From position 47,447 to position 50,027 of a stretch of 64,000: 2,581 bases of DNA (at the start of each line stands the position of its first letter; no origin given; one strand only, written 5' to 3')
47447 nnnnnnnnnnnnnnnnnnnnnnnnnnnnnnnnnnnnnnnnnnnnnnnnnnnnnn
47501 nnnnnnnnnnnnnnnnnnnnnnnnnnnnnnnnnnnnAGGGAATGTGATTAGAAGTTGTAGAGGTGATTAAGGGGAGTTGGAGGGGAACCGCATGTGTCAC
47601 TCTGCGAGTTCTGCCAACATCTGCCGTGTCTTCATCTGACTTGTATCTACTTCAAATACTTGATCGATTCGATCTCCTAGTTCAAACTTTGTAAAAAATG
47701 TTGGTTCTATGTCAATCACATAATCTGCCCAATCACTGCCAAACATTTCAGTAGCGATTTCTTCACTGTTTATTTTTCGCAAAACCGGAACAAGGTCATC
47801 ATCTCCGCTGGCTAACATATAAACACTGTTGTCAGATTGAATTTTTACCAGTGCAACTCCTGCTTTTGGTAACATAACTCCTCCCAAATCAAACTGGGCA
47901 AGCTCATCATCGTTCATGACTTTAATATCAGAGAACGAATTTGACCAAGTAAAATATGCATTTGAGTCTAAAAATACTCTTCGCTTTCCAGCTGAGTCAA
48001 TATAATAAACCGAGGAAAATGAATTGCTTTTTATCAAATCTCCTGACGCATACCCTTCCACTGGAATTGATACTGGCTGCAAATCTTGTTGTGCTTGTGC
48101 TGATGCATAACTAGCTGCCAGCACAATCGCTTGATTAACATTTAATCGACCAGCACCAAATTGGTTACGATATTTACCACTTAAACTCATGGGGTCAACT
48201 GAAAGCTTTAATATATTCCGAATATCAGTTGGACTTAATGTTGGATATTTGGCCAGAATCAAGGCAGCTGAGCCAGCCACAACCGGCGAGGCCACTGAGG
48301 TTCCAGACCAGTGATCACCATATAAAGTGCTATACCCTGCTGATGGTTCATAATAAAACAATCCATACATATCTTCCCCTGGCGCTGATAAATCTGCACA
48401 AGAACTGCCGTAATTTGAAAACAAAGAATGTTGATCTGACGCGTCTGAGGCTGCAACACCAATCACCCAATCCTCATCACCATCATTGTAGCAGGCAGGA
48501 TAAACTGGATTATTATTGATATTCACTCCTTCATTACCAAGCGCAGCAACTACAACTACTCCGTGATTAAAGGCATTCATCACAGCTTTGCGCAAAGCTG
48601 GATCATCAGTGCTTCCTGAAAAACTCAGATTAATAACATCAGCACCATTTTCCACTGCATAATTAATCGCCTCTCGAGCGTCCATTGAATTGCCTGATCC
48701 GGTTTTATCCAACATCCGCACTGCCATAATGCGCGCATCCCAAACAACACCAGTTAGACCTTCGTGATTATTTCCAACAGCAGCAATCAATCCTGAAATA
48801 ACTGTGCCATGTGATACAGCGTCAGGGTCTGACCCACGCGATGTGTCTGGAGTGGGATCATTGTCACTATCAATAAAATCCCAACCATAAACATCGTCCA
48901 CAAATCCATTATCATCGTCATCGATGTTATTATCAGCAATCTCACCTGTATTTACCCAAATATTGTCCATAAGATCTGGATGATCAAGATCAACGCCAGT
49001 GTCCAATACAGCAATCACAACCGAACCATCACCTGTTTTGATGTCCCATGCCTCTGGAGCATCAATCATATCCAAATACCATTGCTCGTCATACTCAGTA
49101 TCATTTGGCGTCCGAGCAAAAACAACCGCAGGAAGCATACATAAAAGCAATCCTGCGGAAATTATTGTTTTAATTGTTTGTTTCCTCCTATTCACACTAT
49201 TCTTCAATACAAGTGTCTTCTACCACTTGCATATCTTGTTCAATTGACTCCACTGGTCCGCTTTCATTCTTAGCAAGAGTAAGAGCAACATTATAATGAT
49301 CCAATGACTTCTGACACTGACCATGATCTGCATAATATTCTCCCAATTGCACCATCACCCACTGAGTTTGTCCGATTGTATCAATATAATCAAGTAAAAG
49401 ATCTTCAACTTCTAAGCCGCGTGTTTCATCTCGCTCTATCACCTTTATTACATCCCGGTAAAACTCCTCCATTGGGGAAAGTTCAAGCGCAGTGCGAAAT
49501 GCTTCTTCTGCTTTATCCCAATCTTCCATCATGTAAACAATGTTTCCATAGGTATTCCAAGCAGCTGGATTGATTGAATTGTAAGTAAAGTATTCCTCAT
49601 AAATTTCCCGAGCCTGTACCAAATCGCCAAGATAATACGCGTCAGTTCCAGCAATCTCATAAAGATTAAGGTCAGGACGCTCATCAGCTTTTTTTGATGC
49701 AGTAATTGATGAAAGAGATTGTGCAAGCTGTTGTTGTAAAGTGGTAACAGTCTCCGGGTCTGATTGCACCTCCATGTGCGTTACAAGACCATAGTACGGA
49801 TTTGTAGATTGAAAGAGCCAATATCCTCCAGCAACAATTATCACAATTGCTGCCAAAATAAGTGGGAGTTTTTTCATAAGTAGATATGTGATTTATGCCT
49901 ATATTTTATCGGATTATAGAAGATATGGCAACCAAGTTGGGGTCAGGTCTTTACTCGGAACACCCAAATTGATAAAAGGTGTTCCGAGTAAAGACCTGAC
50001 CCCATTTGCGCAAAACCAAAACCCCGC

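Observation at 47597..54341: Shared domain of about 110 aa between the C-terminus of the S8 protease and the N-terminus of the giant surface protein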

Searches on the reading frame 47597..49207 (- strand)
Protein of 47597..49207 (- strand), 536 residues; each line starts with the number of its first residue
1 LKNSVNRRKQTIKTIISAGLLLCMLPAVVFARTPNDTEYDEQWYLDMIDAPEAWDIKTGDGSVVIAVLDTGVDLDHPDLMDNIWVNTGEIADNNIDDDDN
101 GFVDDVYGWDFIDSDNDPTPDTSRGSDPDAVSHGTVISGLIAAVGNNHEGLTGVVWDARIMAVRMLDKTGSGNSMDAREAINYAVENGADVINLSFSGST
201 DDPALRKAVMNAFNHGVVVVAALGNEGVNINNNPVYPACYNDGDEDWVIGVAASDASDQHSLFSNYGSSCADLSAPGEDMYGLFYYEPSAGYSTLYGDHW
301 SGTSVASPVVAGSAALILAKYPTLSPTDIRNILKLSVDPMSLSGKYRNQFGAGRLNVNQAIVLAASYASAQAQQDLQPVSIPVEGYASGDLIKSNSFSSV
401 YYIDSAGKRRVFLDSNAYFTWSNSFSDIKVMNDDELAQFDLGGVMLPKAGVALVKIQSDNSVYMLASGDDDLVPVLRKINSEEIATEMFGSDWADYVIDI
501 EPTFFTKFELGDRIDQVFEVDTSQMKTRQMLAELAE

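Call 7: search_protein_families(library=pfam, proteins=[window:47597-49207:-], max_evalue=1)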
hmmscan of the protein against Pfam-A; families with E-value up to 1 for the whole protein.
window:47597-49207:- (536 aa): 4 families
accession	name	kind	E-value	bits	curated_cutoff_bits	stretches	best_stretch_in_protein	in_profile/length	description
PF00082.27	Peptidase_S8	-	8.5e-53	180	21.8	1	62-353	3-288/288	Subtilase family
PF01936.24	NYN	-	0.033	15.2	24.2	1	460-492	94-126/145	NYN domain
PF02608.20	Bmp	-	0.034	13.6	24.1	1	191-256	157-219/301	ABC transporter substrate-binding protein PnrA-like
PF25509.1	DUF7916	-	0.16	11.4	27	1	157-224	162-231/296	Domain of unknown function (DUF7916)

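Call 13: search_protein_families(library=ncbifam, proteins=[window:47597-49207:-], max_evalue=1)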
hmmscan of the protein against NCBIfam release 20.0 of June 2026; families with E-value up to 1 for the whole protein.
window:47597-49207:- (536 aa): 10 families
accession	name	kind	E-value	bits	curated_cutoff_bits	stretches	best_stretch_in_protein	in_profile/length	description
TIGR03921.1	T7SS_mycosin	equivalog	5.5e-54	183.6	278.75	2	122-375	42-299/353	type VII secretion-associated serine protease mycosin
NF033595.1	denti_PrtP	equivalog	1.4e-30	106.5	300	2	192-361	342-502/606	dentilisin complex serine proteinase subunit PrtP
NF049966.1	QH_SP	equivalog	1.4e-18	67.1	165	1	127-334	36-208/219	subtilisin-like serine protease QhpE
TIGR03895.1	protease_PatA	subfamily_domain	9.1e-16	57.7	421.05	1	133-371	1-235/606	PatA/PatG family cyanobactin maturation protease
NF040809.1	germ_prot_CspBA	exception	2.5e-10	38.6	1250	1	61-228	652-826/1099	bifunctional germination protease/germinant receptor pseudoprotease CspBA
NF040553.1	SGO_0316_fam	subfamily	2.3e-09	35.5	1400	1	54-229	279-467/1486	SGO_0316/SGO_0317 family LPXTG-anchored serine peptidase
NF040808.2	CspC_non_triad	exception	2.9e-05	22.7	675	1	58-227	94-278/556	bile acid germinant receptor pseudoprotease CspC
NF033865.1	fusolisin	equivalog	0.0041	15.2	999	1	212-348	252-390/1006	fusolisin family autotransporter serine protease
NF051851.1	AtpSerPepEprS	equivalog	0.014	13.4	1700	0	37-326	43-326/988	autotransporter serine peptidase EprS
NF042956.1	IteS_antiphage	equivalog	0.34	9.1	900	1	131-199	291-361/747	S8 family anti-phage peptidase IteS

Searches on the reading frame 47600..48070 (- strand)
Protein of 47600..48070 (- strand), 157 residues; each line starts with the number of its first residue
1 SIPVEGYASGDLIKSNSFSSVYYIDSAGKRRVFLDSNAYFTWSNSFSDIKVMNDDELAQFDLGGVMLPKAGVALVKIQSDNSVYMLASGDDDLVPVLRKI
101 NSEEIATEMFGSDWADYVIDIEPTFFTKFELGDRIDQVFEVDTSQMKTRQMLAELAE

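Call 67: predict_structure(alignment_id=A5)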
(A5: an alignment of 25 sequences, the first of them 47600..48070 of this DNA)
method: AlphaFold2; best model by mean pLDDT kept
length: 157 residues; sequences in the alignment: 25
mean_pLDDT: 93.4   pTM: 0.81
mean pLDDT of the five models: 93.4, 93.0, 92.5, 91.9, 90.4
residues with pLDDT >= 90: 144; 70-90: 8; 50-70: 5; < 50: 0
segments of 3 or more residues with pLDDT < 50: none
pLDDT, mean of each block of 10 residues (from residue 1): 83 96 95 95 95 96 94 94 90 87 97 96 93 96 94 93
secondary structure, 60 per line:
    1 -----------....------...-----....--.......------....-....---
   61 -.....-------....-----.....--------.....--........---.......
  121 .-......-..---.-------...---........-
elements in order: E12-15 E22-24 E30-33 H36-42 E49-52 H54-57 E62-66 E74-77 E83-87 E96-100 H103-110 H114-117 E118-121 H123-128 H149-156

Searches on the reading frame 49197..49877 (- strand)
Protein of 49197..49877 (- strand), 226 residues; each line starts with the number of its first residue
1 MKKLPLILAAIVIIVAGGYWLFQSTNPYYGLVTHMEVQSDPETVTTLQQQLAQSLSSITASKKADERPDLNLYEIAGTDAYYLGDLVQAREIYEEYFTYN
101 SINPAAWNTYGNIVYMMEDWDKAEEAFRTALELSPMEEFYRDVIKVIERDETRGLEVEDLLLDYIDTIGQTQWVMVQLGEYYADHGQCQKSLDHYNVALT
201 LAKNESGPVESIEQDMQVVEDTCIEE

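Call 7: search_protein_families(library=pfam, proteins=[window:49197-49877:-], max_evalue=1)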
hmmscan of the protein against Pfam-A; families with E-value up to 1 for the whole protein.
window:49197-49877:- (226 aa): 15 families
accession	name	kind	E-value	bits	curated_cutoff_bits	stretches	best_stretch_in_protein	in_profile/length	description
PF07719.23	TPR_2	-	6.2e-12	45.1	27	1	104-135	1-32/34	Tetratricopeptide repeat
PF13424.12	TPR_12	-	1.7e-10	41.4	30.1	2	105-133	4-32/77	Tetratricopeptide repeat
PF13432.12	TPR_16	-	1.7e-06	28.8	32.7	1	77-135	4-62/65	Tetratricopeptide repeat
PF00515.34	TPR_1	-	4e-06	26.8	27.8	1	106-135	3-32/34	Tetratricopeptide repeat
PF13428.12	TPR_14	-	1.7e-05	25.5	23.5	1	104-135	1-32/44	Tetratricopeptide repeat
PF14559.12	TPR_19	-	3.3e-05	24.6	25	1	84-135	5-56/68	Tetratricopeptide repeat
PF23914.1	TPR_CcmH_CycH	-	3.6e-05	24.1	42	1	102-201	48-150/158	Cytochrome c-type biogenesis protein H TPR domain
PF17874.7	TPR_MalT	-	0.00023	21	45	1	156-210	65-118/336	MalT-like TPR region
PF13181.12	TPR_8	-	0.02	15.5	25.7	0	106-135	3-32/34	Tetratricopeptide repeat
PF13414.12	TPR_11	-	0.024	14.8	26.8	0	111-136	1-26/42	TPR repeat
PF10602.15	RPN7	-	0.041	14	29.6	1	174-200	38-64/174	26S proteasome subunit RPN7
PF13174.12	TPR_6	-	0.045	14.8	26.3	0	80-96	9-26/33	Tetratricopeptide repeat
PF13429.12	TPR_15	-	0.11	12.3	26.2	0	55-130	199-274/280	Tetratricopeptide repeat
PF14023.12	Bestrophin-like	-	0.15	12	32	1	117-199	53-127/232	Bestrophin-like domain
PF13374.12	TPR_10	-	0.16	12.4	27.5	0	174-207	4-37/42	Tetratricopeptide repeat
